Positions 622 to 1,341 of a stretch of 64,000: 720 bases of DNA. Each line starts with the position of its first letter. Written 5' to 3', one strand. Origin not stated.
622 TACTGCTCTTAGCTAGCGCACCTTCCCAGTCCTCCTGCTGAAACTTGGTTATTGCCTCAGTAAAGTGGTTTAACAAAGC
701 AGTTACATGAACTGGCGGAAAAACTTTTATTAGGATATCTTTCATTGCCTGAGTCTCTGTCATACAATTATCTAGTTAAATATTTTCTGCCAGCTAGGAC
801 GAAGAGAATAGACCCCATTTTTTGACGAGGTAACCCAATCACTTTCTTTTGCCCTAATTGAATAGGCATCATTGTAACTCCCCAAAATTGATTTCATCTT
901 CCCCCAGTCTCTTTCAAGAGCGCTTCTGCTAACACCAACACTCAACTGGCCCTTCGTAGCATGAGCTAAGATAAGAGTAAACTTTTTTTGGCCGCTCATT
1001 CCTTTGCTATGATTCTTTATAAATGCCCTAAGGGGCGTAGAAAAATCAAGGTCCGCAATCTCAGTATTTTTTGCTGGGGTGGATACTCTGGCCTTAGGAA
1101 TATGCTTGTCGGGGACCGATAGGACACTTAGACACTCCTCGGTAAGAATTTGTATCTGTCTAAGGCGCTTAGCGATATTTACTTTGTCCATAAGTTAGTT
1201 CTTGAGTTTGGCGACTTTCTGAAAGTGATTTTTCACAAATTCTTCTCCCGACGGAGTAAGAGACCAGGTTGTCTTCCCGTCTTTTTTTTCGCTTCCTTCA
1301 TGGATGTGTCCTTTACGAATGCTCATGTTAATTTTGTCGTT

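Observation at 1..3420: Low-GC island: tandem array of four diverged small paralogs sharing a wHTH-like C-terminus, plus a divergent possibly Abi-like gene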

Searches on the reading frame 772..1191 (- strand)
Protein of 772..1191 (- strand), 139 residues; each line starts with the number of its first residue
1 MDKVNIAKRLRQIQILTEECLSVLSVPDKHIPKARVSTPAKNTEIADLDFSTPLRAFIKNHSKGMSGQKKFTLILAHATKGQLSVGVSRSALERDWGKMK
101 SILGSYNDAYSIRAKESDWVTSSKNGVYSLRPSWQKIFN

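Call 8: search_protein_families(library=pfam, proteins=[window:772-1191:-], max_evalue=1)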
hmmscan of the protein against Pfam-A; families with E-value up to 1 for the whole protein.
window:772-1191:- (139 aa): 1 family
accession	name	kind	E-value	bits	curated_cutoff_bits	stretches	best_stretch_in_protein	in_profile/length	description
PF00766.25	ETF_alpha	-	0.033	14.6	27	1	62-104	12-54/81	Electron transfer flavoprotein FAD-binding domain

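Call 9: search_protein_families(library=padloc, proteins=[window:772-1191:-], max_evalue=1)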
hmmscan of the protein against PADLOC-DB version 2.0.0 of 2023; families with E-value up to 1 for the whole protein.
window:772-1191:- (139 aa): 0 families

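Call 13: find_encoding_contigs(protein=window:772-1191:-, flank=10000, max_places=10)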
Protein window:772-1191:- (139 aa): 1 contig read that carries it; 1 place shown.
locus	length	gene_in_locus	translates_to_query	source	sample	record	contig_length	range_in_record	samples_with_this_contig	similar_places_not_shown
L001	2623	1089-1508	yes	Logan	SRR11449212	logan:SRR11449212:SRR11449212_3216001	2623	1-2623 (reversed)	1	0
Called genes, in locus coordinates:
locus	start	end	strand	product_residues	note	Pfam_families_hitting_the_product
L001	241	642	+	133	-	-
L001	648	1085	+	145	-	-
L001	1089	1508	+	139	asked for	-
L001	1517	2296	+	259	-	-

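Call 14: search_protein_families(library=ncbifam, proteins=[window:772-1191:-], max_evalue=1)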
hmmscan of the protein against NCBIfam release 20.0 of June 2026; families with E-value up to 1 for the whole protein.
window:772-1191:- (139 aa): 0 families

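Call 15: search_protein_families(library=phrogs, proteins=[window:772-1191:-], max_evalue=1)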
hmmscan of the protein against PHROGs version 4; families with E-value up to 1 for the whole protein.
window:772-1191:- (139 aa): 0 families

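Call 18: find_homologous_proteins(query=L001:1517-2293:+, max_evalue=0.001)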
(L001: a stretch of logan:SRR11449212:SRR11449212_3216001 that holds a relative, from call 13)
Query L001:1517-2293:+ (259 aa): 52 proteins with E <= 0.001 among 438 candidates.
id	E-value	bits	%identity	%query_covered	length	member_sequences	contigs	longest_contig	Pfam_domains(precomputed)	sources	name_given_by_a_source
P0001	1.3e-169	580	100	100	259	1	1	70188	-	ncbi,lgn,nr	ncbi:MAG: winged helix-turn-helix domain-containing protein [Candidatus Moranbacteria bacterium]|nr:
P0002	6.2e-148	509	88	98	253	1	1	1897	-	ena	-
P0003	4.5e-145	500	83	100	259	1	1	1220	-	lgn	-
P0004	1.5e-131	455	75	100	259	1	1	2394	-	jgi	-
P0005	1.5e-120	419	69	100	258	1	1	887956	-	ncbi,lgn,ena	-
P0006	8.0e-117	407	79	87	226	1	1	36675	-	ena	-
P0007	5.9e-116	404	67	100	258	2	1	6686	-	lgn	-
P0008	4.1e-110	385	63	100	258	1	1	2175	-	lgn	-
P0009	1.2e-104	367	62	100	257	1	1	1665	-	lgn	-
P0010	8.6e-96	338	57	98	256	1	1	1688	-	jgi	-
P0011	4.0e-79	284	51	95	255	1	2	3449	-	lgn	-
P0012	1.6e-76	275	48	98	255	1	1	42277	-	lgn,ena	-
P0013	1.3e-74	269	51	97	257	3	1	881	-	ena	-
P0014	2.1e-74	268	49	97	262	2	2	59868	-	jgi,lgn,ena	jgi:hypothetical protein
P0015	2.5e-74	268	49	98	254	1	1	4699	-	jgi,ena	-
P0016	3.1e-74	268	52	93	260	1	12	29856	-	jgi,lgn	jgi:hypothetical protein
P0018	2.2e-73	265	51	93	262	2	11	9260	-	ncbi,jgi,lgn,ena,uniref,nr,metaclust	ncbi:MAG TPA: hypothetical protein VI913_04210 [Candidatus Peribacteraceae bacterium]|uniref:Unchara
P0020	1.8e-72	262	51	93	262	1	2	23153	-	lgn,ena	-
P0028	3.8e-70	254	48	98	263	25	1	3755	-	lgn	-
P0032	1.4e-68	249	46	93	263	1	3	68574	-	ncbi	ncbi:MAG: hypothetical protein ACYC9J_10905 [Sulfuricaulis sp.]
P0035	2.3e-68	248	47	98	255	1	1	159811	-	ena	-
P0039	2.1e-67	245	46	98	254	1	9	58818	-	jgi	jgi:hypothetical protein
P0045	7.5e-66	240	48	94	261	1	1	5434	-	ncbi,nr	ncbi:MAG: hypothetical protein HY273_07080 [Gammaproteobacteria bacterium]|nr:hypothetical protein [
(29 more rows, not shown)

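Call 20: find_encoding_contigs(protein=P0005, flank=8000, max_places=2)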
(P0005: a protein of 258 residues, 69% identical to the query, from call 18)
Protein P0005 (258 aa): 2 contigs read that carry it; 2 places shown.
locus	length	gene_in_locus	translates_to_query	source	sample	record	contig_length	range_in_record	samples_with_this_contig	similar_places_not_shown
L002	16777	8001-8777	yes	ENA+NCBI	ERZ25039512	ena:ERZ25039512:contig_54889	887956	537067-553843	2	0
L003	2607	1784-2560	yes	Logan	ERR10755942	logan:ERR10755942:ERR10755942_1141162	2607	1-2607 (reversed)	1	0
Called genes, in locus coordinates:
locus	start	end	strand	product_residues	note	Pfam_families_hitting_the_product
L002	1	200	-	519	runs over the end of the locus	PF00834:Ribul_P_3_epim, PF13292:DXP_synthase_N, PF00456:Transketolase_N, PF00676:E1_dh (weak)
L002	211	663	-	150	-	PF02502:LacAB_rpiB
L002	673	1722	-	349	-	PF00044:Gp_dh_N, PF02800:Gp_dh_C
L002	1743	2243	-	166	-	PF02643:DUF192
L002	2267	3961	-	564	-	PF00932:LTD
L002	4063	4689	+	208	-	-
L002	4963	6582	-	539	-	PF00239:Resolvase, PF07508:Recombinase, PF13408:Zn_ribbon_recom (weak)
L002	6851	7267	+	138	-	-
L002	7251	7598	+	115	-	-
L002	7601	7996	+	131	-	-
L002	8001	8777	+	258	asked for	-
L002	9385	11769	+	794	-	-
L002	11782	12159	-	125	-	-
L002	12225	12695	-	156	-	-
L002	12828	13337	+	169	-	-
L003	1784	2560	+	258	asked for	-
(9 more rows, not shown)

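Call 21: find_encoding_contigs(protein=P0032, flank=8000, max_places=2)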
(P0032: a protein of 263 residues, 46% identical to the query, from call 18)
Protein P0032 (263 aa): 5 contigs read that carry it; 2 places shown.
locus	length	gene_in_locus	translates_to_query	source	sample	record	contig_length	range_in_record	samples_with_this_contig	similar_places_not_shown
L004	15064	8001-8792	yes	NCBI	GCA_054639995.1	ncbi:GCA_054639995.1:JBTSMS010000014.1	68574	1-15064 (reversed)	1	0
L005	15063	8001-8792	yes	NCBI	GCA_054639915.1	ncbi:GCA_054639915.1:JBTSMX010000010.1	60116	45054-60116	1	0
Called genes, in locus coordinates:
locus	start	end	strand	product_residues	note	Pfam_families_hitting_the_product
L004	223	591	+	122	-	-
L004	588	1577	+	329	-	PF03432:Relaxase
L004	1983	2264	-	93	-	PF12844:HTH_19, PF13560:HTH_31, PF01381:HTH_3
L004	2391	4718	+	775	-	PF27228:MTBMA_p00010_2nd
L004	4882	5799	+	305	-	PF02899:Phage_int_SAM_1, PF13495:Phage_int_SAM_4 (weak), PF00589:Phage_integrase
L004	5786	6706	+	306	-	PF00589:Phage_integrase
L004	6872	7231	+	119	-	-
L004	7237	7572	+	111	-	-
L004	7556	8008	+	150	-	-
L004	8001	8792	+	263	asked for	-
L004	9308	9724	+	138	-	-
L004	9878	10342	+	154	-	-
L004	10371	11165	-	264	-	-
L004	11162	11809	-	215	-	-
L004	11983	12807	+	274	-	PF03400:DDE_Tnp_IS1 (faint)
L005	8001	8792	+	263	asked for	-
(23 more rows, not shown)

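Call 22: find_encoding_contigs(protein=P0035, flank=8000, max_places=2)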
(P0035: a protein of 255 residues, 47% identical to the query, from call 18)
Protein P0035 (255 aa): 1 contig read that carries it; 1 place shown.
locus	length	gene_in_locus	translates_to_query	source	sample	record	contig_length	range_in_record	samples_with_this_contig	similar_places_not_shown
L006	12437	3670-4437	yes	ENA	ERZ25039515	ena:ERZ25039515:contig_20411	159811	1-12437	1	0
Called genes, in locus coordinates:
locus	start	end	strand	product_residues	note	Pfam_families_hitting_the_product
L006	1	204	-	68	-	?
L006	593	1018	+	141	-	-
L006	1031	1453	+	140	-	-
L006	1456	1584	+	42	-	-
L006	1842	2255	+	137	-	-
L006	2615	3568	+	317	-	PF13542:HTH_Tnp_ISL3 (faint), PF01610:DDE_Tnp_ISL3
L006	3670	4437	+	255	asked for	-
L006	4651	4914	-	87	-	PF12441:CopG_antitoxin (weak)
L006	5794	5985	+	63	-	-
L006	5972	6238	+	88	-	PF05016:ParE_toxin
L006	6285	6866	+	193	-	PF01965:DJ-1_PfpI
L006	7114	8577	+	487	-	PF03062:MBOAT, PF13813:MBOAT_2 (weak)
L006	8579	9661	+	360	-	-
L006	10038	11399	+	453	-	-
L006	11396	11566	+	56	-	-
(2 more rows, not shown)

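Call 29: find_related_loci(query=A2, collection=genome_contigs, flank=8000)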
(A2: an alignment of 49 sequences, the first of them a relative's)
Query A2 (259 aa) in genome_contigs; peptide patterns used: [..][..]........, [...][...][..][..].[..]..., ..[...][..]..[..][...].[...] (x = any residue, [..] = any of these).
180 stretches matched a pattern; 127 encode a relative of the query (tblastn E <= 1e-3); the best 80 are kept; 80 distinct loci.
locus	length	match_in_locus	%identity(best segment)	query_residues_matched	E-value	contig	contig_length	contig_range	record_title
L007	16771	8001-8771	69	1-258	5e-123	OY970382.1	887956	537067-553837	MAG: uncultured bacterium isolate MFD03726.bin.c.5 genome assembly, chromosome: 1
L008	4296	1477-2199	51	11-251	1e-80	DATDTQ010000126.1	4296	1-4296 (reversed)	MAG TPA_asm: Candidatus Peribacteraceae bacterium isolate SMAG_U8035 k141_464310, whole genome shotgun sequence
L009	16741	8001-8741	47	7-257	2e-78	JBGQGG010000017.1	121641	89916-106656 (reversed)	MAG: Pyrinomonadaceae bacterium isolate OBJ2_061818_090_33 k141_82492_length_121641_cov_33.9076, whole genome shotgun se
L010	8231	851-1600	48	1-254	1e-78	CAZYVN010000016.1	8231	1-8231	MAG TPA_asm: uncultured Candidatus Saccharibacteria bacterium isolate binchicken_co185_161 genome assembly, contig: NODE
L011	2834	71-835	47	2-259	1e-79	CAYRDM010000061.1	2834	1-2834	MAG TPA_asm: uncultured Candidatus Saccharibacteria bacterium isolate SRP193066_co2_445 genome assembly, contig: NODE_21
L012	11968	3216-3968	45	1-255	1e-77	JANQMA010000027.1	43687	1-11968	MAG: Candidatus Omnitrophota bacterium isolate PL25a_bin.80 k99_5114137, whole genome shotgun sequence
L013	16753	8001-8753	47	1-255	5e-77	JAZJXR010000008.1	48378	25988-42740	MAG: Patescibacteria group bacterium isolate ADI_H1L2_2_122_18_3-bin032_1 ADIH1L22_B032_1_000000000008, whole genome sho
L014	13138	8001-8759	44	1-255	4e-76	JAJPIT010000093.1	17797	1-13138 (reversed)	MAG: Terriglobia bacterium isolate Centralia_MAG_36 k107_32278980, whole genome shotgun sequence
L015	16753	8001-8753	46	2-255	2e-74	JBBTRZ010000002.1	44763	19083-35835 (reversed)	MAG: Patescibacteria group bacterium isolate H51-bin050_1 H51_bin050_1_000000000002, whole genome shotgun sequence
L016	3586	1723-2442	49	11-251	2e-74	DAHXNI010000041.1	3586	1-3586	MAG TPA_asm: Proteobacteria bacterium isolate clean311 k141_294239, whole genome shotgun sequence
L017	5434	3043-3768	48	11-253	7e-73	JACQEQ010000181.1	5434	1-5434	MAG: Gammaproteobacteria bacterium isolate NC_groundwater_1025_Pr1_S-0.65um_55_8 Montesol18_Sp65_coassembly_scaffold_752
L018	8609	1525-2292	46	2-258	4e-72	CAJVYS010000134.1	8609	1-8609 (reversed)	MAG TPA_asm: uncultured Gammaproteobacteria bacterium isolate DRR093004_bin.26_MetaBAT_v2.12.1_MAG genome assembly, cont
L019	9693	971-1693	51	11-251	2e-81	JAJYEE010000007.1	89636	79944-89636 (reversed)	MAG: Proteobacteria bacterium isolate DBS1-1.bin143 NODE_322_length_89636_cov_21.915338, whole genome shotgun sequence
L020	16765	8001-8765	43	1-258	4e-71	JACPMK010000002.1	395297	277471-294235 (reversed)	MAG: Candidatus Wildermuthbacteria bacterium isolate NC_groundwater_547_Ag_S-0.1um_45_20 S35_SO-1_scaffold_531043, whole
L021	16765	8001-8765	44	1-258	2e-70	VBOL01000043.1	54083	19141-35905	MAG: Nitrospirae bacterium isolate NS_9 14_0903_13_30cm_scaffold_673775, whole genome shotgun sequence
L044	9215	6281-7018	41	10-256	7e-63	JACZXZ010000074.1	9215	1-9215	MAG: Proteobacteria bacterium isolate B25D1T2 B25D1T2_NODE2184, whole genome shotgun sequence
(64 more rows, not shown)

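Call 36: predict_structure(alignment_id=A2)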
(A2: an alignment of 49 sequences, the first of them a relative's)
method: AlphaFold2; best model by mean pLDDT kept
length: 259 residues; sequences in the alignment: 49
mean_pLDDT: 90.0   pTM: 0.74
mean pLDDT of the five models: 90.0, 87.8, 87.7, 85.7, 85.1
residues with pLDDT >= 90: 179; 70-90: 63; 50-70: 16; < 50: 1
segments of 3 or more residues with pLDDT < 50: none
pLDDT, mean of each block of 10 residues (from residue 1): 84 96 97 90 96 98 90 95 94 97 89 69 91 96 77 78 78 87 93 94 95 89 96 96 96 76
secondary structure, 60 per line:
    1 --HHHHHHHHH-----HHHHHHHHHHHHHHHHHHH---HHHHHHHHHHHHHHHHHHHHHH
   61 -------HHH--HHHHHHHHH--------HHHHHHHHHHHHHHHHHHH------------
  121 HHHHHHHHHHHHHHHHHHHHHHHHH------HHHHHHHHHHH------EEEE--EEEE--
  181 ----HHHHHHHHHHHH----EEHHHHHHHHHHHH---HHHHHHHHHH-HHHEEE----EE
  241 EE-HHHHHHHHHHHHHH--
elements in order: H3-11 H17-35 H39-60 H73-81 H90-108 H121-145 H152-162 E169-172 E175-178 H185-196 H203-214 H218-227 E232-234 E239-242 H244-257

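Call 39: fold_search(model_id=the predicted structure, library=pdb)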
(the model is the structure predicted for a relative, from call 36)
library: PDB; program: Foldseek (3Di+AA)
matches with E <= 10: 568; with E <= 0.001: 0
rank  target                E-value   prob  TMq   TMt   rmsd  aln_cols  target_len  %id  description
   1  2hsb                  2.2e-01  0.99  0.32  0.58   6.5       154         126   12  Crystal structure of a hepn domain containing protein (af_0298) from archaeoglobus fulgidus at 1.95 A resolution (released 2006-08-15)
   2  5a7d_O                2.6e-01  0.25  0.23  0.21  18.4       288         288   12  Tetrameric assembly of LGN with Inscuteable (released 2016-08-03)
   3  5k5q_D                2.8e-01  0.99  0.23  0.59   5.7        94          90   19  Structure of AspA-DNA complex: novel centromere bindng protein-centromere complex (released 2016-06-01)
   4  8jxk_E                3.0e-01  1.00  0.23  0.36   2.8        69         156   16  Crystal Structure of Rv0047c from Mycobacterium tuberculosis (released 2024-07-03)
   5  3eco_A                3.0e-01  1.00  0.23  0.42   4.1        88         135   16  Crystal structure of MepR, a transcription regulator of the Staphylococcus aureus multidrug efflux pump MepA (released 2009-02-10)
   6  1ufb_A                3.6e-01  0.96  0.31  0.56   6.7       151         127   12  Crystal structure of TT1696 from Thermus thermophilus HB8 (released 2003-11-28)
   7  5uj7_D                3.9e-01  0.38  0.21  0.15  11.0       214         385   11  Structure of the active form of human Origin Recognition Complex ATPase motor module, complex subunitS 1, 4, 5 (released 2017-02-08)
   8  8eju_A                4.1e-01  0.93  0.21  0.21   5.4        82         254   11  The crystal structure of Pseudomonas putida PcaR (released 2024-03-20)
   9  5a7d_S                4.3e-01  0.20  0.23  0.21  18.4       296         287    9  Tetrameric assembly of LGN with Inscuteable (released 2016-08-03)
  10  6pco_B                4.7e-01  0.96  0.21  0.37   5.4        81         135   15  Mechanism for regulation of DNA binding of Bordetella bronchiseptica BpsR by 6-hydroxynicotinic acid (released 2019-11-06)
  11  2obp_A                5.4e-01  0.97  0.22  0.57   3.7        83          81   16  Crystal structure of a putative dna-binding protein (reut_b4095) from ralstonia eutropha jmp134 at 1.70 A resolution (released 2007-01-16)
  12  1o3u                  5.7e-01  0.97  0.35  0.66   4.7       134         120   13  Crystal structure of an hepn domain protein (tm0613) from thermotoga maritima at 1.75 A resolution (released 2003-04-22)
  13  3cuo_C                6.0e-01  0.92  0.20  0.46   3.7        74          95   20  Crystal structure of the predicted DNA-binding transcriptional regulator from E. coli (released 2008-06-17)
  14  5zux_MODEL_1_A        6.0e-01  0.72  0.17  0.39  13.2        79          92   16  Solution Structure of the DNA complex of the C-terminal Domain of Rok (released 2018-10-17)
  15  4fr3_A                6.0e-01  0.10  0.15  0.15  19.1       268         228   13  Crystal structure of human 14-3-3 sigma in complex with TASK-3 peptide and stabilizer 16-O-Me-FC-H (released 2013-05-08)
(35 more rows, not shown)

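Call 47: search_solved_structures(query=A3, max_evalue=5)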
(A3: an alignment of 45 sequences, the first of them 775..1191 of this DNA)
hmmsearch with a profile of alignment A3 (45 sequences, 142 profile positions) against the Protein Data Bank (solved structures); distinct sequences matched with E-value up to 5: 0.

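Call 50: search_solved_structures(query=A6, max_evalue=5)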
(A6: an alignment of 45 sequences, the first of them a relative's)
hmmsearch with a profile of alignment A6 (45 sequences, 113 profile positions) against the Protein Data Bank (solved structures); distinct sequences matched with E-value up to 5: 7.
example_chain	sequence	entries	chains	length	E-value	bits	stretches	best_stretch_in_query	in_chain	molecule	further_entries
1p6r_A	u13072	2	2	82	0.008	19.6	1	66-110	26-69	Penicillinase repressor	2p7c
3n0u_A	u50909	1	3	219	0.48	13.9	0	66-102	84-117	Probable N-glycosylase/DNA lyase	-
5gi4_A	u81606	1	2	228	0.85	13.1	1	60-104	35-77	ATP-dependent RNA helicase DeaD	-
2zbi_A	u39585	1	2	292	1.5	12.3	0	35-76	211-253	Flagellin homolog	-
3k8w_A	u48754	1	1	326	2.1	11.9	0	35-76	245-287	Flagellin homolog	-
3k8v_A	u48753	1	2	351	2.3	11.7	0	35-76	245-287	Flagellin homolog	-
7udj_H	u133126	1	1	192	4.7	10.7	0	5-44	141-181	De novo designed helical repeat protein RPB_PEW3_R4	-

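Call 52: find_homologous_proteins(query=window:772-1191:-, max_evalue=0.001)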
Query window:772-1191:- (139 aa): 2 proteins with E <= 0.001 among 20 candidates.
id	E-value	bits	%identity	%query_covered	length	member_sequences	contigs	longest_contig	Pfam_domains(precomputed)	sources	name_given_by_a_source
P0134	4.2e-85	300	100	100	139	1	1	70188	-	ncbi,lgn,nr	ncbi:MAG: hypothetical protein HGA31_01160 [Candidatus Moranbacteria bacterium]|nr:hypothetical prot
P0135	5.4e-35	138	53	100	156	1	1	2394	-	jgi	-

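Call 53: find_homologous_proteins(query=A3, max_evalue=0.001)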
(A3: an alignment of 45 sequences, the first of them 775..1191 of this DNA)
Query A3 (45 sequences) (139 aa, profile of the alignment): 142 proteins with E <= 0.001 among 1602 candidates; the best 120 are listed.
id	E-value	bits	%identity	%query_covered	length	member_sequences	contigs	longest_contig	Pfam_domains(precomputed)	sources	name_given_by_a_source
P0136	2.2e-41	159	37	100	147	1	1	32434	-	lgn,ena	-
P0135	5.1e-41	158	53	100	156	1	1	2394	-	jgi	-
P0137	6.4e-41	158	35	100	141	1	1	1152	-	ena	-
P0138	8.1e-41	157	34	99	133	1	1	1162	-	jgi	jgi:hypothetical protein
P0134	8.4e-41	157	100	100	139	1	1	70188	-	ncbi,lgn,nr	ncbi:MAG: hypothetical protein HGA31_01160 [Candidatus Moranbacteria bacterium]|nr:hypothetical prot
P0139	1.2e-40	157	37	99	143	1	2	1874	-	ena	-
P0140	1.9e-40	156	39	73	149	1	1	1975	-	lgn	-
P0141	4.2e-40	155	39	69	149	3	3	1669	-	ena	-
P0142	4.5e-40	155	43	78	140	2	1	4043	-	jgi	-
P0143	5.6e-40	155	44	65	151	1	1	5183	-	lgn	-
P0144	7.1e-40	154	40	76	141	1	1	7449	-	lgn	-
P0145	8.8e-40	154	35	99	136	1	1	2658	-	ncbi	-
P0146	1.1e-39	154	36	66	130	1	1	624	-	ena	-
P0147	1.2e-39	154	37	73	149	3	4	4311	-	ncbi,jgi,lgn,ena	-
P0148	1.3e-39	153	39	72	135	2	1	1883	-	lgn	-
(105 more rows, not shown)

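Call 56: search_protein_families(library=pfam, alignment_id=A6, max_evalue=0.1)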
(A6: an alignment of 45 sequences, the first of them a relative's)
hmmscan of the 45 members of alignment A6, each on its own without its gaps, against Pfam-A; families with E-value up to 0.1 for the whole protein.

A. member 1, L043:3980-4249:+ (90 aa): 0 families

B. families by the number of members that match (of 45 scanned): 15 families
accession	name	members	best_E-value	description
PF22797.1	SlpA_D2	2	0.0007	SlpA domain II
PF22822.1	MrpR_N_CB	2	0.02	MrpR, N-terminal core-binding domain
PF13828.11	DUF4190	2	0.071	Domain of unknown function (DUF4190)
PF09357.15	RteC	1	0.0086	RteC protein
PF13309.12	HTH_22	1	0.018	HTH domain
PF03965.22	Penicillinase_R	1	0.042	Penicillinase repressor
PF13113.11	DUF3970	1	0.057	Protein of unknown function (DUF3970)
PF01910.22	Thiamine_BP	1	0.057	Thiamine-binding protein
PF06289.16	FlbD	1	0.07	Flagellar and Swarming motility proteins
PF14692.11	DUF4462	1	0.073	Domain of unknown function (DUF4462)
PF08461.16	HTH_12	1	0.075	Ribonuclease R winged-helix domain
PF14544.11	DUF4443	1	0.075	Domain of unknown function (DUF4443)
PF22270.1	MlrA_helical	1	0.085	Transcriptional regulator MlrA, helical domain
PF18367.6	Rv2175c_C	1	0.086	Rv2175c C-terminal domain of unknown function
PF18105.7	PGM1_C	1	0.093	PGM1 C-terminal domain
